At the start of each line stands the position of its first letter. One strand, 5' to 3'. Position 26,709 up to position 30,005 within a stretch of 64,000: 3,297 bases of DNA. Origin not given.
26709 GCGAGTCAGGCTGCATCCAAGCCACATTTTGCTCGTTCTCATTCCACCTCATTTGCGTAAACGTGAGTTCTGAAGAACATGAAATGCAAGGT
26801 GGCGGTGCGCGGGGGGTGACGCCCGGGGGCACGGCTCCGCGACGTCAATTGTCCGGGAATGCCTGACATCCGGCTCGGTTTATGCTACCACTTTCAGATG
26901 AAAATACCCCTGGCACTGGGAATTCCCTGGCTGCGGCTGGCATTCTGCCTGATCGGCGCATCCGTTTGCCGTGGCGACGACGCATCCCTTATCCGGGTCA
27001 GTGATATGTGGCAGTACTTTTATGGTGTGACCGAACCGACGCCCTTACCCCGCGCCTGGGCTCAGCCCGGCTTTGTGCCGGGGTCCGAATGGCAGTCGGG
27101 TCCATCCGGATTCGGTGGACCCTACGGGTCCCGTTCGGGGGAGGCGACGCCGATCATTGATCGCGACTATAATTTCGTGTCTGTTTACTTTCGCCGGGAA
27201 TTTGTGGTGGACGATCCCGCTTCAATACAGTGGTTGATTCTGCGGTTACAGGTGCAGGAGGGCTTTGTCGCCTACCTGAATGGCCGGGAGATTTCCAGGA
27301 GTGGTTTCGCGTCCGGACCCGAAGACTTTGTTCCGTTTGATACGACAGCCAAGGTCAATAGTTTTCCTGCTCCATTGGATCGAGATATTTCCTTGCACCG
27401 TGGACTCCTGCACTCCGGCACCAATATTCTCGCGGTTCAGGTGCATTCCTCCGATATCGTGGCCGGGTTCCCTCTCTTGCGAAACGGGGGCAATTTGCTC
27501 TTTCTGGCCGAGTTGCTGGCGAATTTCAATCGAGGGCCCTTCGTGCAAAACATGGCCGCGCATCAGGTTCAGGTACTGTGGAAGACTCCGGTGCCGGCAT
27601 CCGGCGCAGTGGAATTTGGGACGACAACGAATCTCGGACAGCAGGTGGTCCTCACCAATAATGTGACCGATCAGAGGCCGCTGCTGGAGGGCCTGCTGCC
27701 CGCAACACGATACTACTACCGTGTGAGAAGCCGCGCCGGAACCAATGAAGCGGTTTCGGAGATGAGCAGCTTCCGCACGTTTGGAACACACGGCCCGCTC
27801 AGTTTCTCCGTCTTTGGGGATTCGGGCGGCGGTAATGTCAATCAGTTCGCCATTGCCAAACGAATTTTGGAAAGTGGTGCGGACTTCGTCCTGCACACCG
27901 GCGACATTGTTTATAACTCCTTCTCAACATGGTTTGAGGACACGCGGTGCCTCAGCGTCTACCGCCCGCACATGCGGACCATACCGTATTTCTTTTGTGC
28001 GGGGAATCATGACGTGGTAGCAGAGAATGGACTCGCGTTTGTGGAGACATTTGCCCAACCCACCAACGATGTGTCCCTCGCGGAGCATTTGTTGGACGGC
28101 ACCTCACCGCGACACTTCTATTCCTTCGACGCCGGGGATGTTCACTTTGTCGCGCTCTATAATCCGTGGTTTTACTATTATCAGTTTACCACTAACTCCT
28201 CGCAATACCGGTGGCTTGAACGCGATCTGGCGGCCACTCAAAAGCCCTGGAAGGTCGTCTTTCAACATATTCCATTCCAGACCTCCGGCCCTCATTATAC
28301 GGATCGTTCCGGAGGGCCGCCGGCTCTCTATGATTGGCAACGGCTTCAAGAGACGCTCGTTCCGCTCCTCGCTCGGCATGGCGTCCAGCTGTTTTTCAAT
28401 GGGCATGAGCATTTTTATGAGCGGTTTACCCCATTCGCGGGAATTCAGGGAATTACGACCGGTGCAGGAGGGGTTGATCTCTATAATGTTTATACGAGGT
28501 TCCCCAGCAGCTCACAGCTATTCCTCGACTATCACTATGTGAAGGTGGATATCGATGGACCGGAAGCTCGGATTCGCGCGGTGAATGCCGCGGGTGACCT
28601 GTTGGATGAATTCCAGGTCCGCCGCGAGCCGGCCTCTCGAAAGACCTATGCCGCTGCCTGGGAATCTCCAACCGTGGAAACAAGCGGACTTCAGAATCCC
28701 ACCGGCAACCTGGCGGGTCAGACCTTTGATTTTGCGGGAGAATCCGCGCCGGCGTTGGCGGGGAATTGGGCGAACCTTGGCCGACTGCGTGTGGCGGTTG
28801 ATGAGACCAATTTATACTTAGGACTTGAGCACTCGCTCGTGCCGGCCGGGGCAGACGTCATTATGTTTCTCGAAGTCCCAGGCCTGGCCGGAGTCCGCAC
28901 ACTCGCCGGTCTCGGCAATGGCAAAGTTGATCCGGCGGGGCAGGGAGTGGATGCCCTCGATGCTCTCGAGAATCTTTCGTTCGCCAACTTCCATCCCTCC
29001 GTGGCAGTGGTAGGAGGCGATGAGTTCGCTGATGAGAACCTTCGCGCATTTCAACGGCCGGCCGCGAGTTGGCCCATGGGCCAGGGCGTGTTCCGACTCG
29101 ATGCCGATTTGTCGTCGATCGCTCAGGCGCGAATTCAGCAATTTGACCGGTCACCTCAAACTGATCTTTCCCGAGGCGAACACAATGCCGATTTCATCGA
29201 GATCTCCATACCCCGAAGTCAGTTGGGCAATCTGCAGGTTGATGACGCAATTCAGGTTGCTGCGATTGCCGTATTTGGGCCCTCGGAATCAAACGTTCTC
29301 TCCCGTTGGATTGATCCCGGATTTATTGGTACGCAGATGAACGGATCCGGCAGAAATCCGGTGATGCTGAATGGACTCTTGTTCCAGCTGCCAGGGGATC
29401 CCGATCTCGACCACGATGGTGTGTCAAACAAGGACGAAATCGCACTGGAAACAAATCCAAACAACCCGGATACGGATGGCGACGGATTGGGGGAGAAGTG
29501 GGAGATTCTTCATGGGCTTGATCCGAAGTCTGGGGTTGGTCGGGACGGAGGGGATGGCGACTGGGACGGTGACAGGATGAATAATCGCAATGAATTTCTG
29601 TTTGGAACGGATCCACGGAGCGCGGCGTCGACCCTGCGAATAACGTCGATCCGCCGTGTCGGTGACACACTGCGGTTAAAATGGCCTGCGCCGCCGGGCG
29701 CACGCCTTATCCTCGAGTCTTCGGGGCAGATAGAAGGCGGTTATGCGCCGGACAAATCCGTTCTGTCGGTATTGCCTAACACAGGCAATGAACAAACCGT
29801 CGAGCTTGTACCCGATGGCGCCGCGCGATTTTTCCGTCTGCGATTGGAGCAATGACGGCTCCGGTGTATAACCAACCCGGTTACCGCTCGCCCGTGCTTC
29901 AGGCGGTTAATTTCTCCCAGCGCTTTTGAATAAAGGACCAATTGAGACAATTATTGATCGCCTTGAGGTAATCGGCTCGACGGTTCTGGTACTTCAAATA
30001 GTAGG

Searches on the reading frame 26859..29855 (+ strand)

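Call 45: search_protein_families(library=pfam, proteins=[window:26859-29855:+], max_evalue=0.001)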
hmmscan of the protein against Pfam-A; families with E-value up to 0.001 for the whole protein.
window:26859-29855:+ (998 aa): 4 families
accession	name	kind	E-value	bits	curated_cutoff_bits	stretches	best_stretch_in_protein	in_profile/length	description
PF00149.33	Metallophos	-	3e-15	57.6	21.5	1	318-519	5-190/191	Calcineurin-like phosphoesterase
PF16656.11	Pur_ac_phosph_N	-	1.2e-05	26.3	30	1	231-307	10-93/93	Purple acid Phosphatase, N-terminal domain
PF18884.5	TSP3_bac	-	0.00011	22.4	25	0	849-870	1-22/22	Bacterial TSP3 repeat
PF09423.15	PhoD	-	0.00017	21.3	27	0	448-477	190-219/343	PhoD-like phosphatase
